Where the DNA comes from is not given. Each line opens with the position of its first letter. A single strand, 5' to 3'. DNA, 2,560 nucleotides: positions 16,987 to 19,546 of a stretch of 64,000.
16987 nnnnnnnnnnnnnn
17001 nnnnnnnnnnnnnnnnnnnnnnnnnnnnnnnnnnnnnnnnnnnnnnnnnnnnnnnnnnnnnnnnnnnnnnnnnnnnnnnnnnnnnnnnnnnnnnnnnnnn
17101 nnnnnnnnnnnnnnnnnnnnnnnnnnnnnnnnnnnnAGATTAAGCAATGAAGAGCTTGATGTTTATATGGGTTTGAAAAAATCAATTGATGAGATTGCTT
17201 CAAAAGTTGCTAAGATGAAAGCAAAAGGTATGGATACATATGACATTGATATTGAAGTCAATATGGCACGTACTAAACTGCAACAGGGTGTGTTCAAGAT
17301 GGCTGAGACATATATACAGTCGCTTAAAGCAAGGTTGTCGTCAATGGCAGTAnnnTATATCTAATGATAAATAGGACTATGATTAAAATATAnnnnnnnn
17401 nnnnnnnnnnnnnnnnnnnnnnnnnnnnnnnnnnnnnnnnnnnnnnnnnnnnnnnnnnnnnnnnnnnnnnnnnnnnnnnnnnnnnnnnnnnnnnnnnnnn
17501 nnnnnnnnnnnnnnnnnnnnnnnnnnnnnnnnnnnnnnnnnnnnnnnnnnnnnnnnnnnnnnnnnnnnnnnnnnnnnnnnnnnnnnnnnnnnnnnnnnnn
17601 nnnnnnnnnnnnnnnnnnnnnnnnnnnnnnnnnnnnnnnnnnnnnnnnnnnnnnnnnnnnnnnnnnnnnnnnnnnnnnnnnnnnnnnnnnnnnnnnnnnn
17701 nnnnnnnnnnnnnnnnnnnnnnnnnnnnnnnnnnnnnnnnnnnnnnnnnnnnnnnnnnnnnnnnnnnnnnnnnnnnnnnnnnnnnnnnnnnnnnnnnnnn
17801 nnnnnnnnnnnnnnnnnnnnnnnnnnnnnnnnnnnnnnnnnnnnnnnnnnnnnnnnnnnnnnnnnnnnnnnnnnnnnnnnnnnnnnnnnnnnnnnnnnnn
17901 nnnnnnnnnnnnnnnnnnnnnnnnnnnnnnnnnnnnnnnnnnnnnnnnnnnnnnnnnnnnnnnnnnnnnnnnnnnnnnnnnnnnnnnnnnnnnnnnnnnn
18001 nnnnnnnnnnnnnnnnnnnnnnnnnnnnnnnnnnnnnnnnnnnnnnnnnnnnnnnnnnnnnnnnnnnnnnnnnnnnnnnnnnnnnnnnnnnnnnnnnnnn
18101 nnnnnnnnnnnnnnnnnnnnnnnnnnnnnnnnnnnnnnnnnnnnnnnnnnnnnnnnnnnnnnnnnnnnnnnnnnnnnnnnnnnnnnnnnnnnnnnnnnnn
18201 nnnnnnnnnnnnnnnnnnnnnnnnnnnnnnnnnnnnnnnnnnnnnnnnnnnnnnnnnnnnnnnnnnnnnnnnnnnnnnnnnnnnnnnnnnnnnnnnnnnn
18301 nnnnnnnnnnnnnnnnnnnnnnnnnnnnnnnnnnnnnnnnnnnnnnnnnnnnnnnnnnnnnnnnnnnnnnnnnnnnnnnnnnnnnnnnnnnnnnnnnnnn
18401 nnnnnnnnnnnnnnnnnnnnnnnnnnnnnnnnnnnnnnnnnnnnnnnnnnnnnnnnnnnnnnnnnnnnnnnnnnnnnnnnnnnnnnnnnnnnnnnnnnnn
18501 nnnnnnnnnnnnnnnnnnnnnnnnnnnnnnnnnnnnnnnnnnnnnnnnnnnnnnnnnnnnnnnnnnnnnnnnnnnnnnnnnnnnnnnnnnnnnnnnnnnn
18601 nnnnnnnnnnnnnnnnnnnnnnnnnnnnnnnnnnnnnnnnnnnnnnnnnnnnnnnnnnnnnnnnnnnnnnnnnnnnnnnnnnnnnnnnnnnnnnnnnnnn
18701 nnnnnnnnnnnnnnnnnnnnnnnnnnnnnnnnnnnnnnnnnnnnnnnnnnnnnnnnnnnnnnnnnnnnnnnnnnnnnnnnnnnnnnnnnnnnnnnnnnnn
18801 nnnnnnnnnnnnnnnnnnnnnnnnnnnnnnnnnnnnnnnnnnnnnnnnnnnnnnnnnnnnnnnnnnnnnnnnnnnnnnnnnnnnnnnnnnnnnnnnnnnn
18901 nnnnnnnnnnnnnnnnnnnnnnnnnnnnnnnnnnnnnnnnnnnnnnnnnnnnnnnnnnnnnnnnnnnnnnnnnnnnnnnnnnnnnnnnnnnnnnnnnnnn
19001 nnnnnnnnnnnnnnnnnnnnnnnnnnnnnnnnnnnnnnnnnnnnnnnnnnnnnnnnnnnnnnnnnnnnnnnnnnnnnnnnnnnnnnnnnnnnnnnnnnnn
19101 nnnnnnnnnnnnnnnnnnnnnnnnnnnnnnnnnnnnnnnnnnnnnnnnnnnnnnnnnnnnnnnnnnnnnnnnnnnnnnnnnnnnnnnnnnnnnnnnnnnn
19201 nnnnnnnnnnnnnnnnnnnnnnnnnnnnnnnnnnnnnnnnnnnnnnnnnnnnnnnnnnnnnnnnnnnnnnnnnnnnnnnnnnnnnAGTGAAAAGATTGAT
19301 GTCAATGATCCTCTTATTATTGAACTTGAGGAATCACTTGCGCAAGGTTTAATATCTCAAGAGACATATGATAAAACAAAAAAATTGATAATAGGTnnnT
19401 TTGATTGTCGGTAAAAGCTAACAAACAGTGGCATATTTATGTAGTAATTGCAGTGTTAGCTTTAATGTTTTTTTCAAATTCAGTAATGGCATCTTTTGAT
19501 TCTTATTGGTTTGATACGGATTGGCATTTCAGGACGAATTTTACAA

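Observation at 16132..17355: Giant extracellular glycoprotein fused through a single TM helix to a cytoplasmic HerA/FtsK-like ATPase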

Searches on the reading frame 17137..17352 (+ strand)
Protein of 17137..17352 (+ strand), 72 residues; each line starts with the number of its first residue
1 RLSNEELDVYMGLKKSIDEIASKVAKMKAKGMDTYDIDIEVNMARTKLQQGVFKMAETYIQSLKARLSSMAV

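Call 77: search_protein_families(library=pfam, proteins=[window:17137-17352:+], max_evalue=10)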
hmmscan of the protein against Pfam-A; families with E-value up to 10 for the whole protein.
seq(72 aa): 3 families
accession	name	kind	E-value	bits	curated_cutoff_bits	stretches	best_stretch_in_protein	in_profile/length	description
PF23916.1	TIM-barrel_EndoS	-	0.0099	16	27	1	16-61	84-133/238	Endo-beta-N-acetylglucosaminidase EndoS TIM-barrel domain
PF24729.2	Acb2_Tad1_hairpin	-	0.073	13.7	27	1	2-53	5-50/58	Acb2/Tad1, hairpin domain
PF02970.22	TBCA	-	0.093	13.5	30.3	1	14-68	24-69/99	Tubulin binding cofactor A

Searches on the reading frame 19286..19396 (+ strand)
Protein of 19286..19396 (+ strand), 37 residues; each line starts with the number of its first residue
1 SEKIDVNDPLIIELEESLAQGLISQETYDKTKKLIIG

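Call 77: search_protein_families(library=pfam, proteins=[window:19286-19396:+], max_evalue=10)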
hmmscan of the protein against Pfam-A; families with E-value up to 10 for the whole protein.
seq(37 aa): 5 families
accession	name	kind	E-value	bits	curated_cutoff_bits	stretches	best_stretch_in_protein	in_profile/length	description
PF09851.14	SHOCT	-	0.013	15.7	27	1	18-35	10-27/28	Short C-terminal domain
PF05120.17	GvpG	-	0.055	14.1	30.6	1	12-32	38-58/67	Gas vesicle protein G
PF00681.25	Plectin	-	0.065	13.5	20.5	1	14-30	22-38/39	Plectin repeat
PF19387.4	DUF5962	-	0.12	13.2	25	1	10-33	8-31/99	Family of unknown function (DUF5962)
PF20612.3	SHOCT_2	-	0.13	12.9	24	1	18-34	23-39/53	SHOCT domain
